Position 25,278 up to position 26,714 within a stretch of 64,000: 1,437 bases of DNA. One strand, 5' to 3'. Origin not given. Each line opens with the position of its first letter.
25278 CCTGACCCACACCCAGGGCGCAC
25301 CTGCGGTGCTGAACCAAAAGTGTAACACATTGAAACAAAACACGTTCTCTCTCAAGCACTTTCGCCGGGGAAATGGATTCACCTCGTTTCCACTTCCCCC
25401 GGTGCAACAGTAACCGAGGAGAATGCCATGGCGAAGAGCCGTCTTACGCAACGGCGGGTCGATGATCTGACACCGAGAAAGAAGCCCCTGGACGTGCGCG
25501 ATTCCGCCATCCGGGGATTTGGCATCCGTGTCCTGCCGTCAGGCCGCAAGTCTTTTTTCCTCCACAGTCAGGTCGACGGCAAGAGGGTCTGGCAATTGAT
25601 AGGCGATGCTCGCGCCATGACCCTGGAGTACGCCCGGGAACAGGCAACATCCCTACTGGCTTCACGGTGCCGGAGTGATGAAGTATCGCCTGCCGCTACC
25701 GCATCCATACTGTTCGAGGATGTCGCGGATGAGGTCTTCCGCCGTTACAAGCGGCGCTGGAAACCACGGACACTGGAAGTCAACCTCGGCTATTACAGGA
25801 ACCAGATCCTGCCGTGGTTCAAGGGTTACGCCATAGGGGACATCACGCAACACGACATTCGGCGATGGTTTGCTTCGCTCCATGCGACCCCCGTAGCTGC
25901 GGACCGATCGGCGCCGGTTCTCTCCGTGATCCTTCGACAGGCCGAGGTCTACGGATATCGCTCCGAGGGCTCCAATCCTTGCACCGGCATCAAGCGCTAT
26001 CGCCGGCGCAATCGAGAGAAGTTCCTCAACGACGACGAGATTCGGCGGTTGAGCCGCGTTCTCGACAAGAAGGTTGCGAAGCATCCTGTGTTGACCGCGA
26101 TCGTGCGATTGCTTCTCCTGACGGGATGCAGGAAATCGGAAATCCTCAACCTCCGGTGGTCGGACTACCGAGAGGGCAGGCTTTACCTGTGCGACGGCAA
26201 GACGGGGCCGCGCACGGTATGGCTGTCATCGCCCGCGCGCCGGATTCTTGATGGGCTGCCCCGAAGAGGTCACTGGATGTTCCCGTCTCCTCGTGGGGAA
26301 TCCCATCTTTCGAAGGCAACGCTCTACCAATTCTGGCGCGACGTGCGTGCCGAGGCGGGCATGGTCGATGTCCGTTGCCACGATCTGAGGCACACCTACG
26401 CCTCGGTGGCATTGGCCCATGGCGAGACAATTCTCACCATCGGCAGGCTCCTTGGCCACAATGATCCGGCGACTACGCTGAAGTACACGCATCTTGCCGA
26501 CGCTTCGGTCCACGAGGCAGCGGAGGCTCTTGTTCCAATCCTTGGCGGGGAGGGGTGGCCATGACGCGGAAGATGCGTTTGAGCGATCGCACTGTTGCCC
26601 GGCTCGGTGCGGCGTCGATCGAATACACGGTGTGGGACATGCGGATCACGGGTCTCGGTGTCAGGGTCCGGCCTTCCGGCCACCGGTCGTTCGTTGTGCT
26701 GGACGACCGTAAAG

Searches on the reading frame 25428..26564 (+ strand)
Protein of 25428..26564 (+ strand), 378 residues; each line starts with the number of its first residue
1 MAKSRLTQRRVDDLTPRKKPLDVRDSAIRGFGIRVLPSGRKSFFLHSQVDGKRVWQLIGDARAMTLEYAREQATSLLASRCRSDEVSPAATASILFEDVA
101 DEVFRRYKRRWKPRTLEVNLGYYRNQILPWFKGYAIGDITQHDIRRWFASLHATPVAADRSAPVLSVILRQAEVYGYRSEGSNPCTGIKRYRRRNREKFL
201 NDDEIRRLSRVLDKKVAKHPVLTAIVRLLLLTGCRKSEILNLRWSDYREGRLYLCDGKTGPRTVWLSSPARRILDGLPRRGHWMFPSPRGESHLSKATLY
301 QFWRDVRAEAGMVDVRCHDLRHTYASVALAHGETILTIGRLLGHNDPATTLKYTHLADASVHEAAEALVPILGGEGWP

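Call 77: search_protein_families(library=pfam, proteins=[window:25428-26564:+], max_evalue=0.00001)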
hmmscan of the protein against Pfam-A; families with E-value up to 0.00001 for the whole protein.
window:25428-26564:+ (378 aa): 3 families
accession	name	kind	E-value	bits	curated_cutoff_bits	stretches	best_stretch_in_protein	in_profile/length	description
PF00589.27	Phage_integrase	-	2.8e-21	76.5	27.1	1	198-358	1-170/172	Phage integrase family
PF14659.12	Phage_int_SAM_3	-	9.7e-10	39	22.6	1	96-151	2-57/58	Phage integrase, N-terminal SAM-like domain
PF13356.12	Arm-DNA-bind_3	-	7.6e-09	36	27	1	6-78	1-68/83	Arm DNA-binding domain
